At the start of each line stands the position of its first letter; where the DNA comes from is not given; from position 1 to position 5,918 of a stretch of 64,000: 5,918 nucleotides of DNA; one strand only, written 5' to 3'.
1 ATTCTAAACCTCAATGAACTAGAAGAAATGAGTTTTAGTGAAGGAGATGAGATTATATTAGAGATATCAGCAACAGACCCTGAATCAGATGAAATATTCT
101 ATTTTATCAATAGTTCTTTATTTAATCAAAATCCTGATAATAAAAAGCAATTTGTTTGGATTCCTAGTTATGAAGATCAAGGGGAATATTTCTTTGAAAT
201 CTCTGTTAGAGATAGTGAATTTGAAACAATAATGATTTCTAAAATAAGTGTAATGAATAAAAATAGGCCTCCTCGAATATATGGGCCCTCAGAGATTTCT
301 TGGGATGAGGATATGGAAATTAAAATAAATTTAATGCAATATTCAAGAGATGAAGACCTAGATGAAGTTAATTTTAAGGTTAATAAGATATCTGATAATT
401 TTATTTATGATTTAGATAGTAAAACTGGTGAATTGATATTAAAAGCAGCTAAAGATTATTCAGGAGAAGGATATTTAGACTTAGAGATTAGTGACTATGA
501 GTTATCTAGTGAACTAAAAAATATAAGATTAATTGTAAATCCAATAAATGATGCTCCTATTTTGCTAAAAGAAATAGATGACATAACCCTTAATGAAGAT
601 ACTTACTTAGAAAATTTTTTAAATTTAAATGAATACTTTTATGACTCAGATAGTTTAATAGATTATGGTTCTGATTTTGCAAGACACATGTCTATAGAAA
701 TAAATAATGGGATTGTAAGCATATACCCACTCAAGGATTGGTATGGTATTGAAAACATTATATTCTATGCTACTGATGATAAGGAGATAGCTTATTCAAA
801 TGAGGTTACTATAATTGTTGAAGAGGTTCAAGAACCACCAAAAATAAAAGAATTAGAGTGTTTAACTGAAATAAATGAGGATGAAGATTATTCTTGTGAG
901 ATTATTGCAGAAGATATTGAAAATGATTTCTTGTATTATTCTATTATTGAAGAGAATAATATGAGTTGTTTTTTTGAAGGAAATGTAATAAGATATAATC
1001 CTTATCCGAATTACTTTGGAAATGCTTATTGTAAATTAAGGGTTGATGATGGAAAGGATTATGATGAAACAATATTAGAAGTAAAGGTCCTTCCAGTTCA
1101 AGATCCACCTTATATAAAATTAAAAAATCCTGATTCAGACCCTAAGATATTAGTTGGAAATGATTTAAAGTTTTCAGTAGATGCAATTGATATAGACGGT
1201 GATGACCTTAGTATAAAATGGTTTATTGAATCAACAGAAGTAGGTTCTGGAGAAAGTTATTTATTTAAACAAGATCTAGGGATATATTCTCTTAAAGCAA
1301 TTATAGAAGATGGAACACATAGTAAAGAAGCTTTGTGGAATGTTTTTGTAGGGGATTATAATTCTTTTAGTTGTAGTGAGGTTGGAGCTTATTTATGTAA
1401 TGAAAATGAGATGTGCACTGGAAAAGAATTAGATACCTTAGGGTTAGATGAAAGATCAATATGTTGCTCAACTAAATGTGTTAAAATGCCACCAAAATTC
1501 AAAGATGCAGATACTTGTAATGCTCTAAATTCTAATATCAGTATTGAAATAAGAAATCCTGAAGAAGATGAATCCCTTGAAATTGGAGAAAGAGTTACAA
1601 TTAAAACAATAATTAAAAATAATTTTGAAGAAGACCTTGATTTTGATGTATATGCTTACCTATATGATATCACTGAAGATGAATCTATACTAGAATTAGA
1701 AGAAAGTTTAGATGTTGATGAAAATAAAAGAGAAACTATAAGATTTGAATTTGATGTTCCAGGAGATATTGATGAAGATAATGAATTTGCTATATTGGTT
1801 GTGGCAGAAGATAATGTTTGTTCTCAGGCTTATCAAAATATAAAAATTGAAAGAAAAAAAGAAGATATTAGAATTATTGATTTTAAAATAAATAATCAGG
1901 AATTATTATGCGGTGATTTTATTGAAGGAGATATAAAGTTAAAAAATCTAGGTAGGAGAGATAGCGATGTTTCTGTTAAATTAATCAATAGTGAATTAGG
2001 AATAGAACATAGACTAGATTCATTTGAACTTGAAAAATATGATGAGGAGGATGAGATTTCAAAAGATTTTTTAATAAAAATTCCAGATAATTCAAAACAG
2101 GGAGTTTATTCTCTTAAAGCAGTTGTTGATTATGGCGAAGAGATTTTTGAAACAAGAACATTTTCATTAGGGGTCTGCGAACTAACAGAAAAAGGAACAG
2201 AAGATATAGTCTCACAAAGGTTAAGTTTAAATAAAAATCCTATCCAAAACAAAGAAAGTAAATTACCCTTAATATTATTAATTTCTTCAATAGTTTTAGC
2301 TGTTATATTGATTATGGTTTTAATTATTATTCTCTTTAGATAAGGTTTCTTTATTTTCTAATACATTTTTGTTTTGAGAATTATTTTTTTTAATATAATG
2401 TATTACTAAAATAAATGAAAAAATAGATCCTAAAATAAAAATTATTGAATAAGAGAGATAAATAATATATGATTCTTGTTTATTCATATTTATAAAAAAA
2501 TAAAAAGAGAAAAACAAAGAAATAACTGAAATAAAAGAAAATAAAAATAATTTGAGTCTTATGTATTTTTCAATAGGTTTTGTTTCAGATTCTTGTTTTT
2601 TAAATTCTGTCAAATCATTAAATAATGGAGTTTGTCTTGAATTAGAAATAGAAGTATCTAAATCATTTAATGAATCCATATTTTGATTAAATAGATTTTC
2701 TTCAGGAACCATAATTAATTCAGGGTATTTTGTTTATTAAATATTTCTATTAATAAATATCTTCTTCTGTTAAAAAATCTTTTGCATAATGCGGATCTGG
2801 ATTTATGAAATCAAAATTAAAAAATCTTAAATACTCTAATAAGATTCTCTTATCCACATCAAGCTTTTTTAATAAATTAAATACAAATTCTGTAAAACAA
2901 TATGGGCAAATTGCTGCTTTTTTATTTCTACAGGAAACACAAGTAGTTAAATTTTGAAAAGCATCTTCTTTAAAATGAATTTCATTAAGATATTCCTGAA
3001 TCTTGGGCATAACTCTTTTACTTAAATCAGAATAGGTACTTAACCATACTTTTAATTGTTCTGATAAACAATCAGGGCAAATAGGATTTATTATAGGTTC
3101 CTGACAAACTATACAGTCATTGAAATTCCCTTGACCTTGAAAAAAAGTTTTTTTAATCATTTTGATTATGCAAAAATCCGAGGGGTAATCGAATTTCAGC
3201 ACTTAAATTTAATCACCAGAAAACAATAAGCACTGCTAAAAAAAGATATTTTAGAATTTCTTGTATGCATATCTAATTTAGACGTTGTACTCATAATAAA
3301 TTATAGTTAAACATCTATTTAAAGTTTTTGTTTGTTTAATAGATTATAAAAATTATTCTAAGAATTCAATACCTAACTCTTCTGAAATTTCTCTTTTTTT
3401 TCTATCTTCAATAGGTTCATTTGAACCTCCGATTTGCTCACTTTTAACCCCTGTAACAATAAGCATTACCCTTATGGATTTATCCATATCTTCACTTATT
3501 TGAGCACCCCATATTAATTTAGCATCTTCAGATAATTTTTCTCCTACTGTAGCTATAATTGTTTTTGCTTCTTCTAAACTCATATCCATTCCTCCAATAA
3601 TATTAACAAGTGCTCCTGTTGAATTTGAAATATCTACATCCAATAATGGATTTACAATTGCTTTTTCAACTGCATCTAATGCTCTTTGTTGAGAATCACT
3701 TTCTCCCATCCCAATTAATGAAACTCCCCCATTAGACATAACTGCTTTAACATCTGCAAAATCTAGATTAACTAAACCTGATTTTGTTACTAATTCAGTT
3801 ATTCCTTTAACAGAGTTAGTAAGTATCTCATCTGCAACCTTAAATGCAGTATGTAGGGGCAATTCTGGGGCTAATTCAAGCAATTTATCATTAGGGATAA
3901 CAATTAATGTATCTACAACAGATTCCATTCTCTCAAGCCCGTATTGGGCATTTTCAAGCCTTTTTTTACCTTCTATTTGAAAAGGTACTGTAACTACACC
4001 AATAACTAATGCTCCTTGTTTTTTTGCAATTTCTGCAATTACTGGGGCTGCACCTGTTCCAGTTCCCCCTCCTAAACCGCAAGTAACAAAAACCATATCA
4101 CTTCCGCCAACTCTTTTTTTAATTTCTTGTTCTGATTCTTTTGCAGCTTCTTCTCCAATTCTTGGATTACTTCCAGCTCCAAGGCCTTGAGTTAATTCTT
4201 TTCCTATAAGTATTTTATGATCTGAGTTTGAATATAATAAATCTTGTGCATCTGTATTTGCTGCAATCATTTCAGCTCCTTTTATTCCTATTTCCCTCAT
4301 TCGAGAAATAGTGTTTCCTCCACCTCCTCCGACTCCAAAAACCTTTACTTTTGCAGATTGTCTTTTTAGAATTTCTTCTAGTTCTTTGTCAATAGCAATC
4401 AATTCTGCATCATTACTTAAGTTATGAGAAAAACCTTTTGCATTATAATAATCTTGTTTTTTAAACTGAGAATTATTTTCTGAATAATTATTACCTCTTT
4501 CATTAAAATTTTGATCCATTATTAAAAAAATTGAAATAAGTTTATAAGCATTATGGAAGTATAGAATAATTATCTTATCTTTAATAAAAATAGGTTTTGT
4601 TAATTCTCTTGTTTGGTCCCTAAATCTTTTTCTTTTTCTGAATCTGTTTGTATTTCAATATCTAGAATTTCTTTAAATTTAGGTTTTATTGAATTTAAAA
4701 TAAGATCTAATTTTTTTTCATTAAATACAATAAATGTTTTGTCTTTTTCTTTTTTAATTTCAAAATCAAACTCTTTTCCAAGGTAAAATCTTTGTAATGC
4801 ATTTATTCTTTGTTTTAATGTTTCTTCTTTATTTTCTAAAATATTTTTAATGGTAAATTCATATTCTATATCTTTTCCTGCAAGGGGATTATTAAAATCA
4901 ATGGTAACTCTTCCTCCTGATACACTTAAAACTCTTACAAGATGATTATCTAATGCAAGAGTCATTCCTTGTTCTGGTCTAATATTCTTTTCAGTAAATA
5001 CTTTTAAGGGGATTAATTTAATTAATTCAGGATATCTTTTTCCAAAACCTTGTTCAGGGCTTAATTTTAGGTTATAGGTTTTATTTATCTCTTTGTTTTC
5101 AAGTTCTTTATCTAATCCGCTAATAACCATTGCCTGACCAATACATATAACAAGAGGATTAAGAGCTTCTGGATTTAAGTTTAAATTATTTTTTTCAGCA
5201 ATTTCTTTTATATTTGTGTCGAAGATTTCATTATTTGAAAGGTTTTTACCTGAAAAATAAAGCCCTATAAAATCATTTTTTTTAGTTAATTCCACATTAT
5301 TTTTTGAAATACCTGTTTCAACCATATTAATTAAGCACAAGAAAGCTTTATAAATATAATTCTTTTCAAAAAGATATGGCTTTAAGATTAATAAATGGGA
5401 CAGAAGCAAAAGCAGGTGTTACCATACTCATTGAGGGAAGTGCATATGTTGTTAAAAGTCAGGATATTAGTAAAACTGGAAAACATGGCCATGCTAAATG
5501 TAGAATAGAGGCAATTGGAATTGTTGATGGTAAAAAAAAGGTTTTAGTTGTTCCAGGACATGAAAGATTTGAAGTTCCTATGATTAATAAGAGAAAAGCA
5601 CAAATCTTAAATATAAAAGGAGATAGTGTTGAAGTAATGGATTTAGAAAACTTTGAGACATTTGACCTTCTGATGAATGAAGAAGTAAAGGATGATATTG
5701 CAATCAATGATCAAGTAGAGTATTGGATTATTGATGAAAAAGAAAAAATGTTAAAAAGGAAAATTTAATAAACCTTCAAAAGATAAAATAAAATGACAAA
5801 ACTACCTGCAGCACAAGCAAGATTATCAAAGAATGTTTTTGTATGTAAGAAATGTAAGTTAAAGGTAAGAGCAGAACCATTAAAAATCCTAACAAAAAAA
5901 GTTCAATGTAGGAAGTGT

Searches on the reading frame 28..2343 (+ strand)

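Call 44: search_protein_families(library=pfam, proteins=[window:28-2343:+], max_evalue=0.0001)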
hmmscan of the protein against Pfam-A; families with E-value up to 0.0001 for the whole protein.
window:28-2343:+ (771 aa): 3 families
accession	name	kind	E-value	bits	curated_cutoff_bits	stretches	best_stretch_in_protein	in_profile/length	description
PF17963.7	Big_9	-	2.6e-14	54.3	23.6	0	174-262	1-88/89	Bacterial Ig domain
PF17803.7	Cadherin_4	-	3e-06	28.1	25.1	0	166-196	3-31/71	Bacterial cadherin-like domain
PF17892.7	Cadherin_5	-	1e-05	25.7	26.5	0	79-160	2-87/98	Cadherin-like domain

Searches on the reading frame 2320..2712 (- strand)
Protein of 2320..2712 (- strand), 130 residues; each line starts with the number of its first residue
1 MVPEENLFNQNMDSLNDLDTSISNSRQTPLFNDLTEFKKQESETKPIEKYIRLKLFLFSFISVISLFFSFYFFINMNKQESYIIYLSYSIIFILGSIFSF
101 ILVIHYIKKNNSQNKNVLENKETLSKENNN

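Call 77: search_protein_families(library=pfam, proteins=[window:2320-2712:-], max_evalue=0.001)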
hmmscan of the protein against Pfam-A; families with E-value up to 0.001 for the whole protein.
window:2320-2712:- (130 aa): 1 family
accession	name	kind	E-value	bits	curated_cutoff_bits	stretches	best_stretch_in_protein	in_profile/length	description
PF13903.11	Claudin_2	-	1e-06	29.1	29.1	1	28-119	62-155/192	PMP-22/EMP/MP20/Claudin tight junction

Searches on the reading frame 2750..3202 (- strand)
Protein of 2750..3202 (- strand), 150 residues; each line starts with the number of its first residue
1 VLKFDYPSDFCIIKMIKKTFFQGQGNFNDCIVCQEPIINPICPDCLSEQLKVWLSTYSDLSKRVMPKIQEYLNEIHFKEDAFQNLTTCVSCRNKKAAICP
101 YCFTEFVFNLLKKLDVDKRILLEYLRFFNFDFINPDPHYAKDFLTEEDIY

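Call 77: search_protein_families(library=pfam, proteins=[window:2750-3202:-], max_evalue=0.001)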
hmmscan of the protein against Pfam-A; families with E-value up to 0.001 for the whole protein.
window:2750-3202:- (150 aa): 1 family
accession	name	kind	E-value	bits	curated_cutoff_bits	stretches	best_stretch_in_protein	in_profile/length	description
PF14260.11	zf-C4pol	-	0.00029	21.5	28.9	0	30-60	1-31/70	C4-type zinc-finger of DNA polymerase delta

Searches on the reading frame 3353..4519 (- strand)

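Call 44: search_protein_families(library=pfam, proteins=[window:3353-4519:-], max_evalue=0.0001)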
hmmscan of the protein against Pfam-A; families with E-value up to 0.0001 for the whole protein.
window:3353-4519:- (388 aa): 2 families
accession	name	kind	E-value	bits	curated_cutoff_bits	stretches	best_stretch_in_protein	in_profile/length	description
PF00091.31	Tubulin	-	1.4e-49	169.4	33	1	57-216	1-188/190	Tubulin/FtsZ family, GTPase domain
PF12327.13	FtsZ_C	-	3.9e-31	107.6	27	1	265-359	1-95/95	FtsZ family, C-terminal domain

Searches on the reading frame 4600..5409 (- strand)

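Call 45: search_protein_families(library=pfam, proteins=[window:4600-5409:-], max_evalue=0.0001)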
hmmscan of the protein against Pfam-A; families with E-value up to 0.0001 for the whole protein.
window:4600-5409:- (269 aa): 1 family
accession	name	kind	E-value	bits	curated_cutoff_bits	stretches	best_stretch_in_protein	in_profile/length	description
PF22199.2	FKBP26_IF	-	4.7e-15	55.7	27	1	131-176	1-46/46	FKBP26, IF domain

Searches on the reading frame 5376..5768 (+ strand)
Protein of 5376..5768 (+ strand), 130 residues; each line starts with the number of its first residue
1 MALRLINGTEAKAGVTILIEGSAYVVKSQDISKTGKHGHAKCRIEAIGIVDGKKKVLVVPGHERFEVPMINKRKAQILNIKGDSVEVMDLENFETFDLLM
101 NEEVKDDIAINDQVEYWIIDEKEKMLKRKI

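Call 77: search_protein_families(library=pfam, proteins=[window:5376-5768:+], max_evalue=0.001)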
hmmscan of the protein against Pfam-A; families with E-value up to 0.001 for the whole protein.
window:5376-5768:+ (130 aa): 2 families
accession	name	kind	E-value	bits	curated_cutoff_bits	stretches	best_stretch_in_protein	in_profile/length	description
PF21485.3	IF5A-like_N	-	1.9e-08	34.4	27.1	1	12-60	12-60/63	Translation initiation factor 5A-like, N-terminal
PF01287.26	eIF-5a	-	0.00046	20.7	24.2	1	70-108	2-42/69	Eukaryotic elongation factor 5A hypusine, DNA-binding OB fold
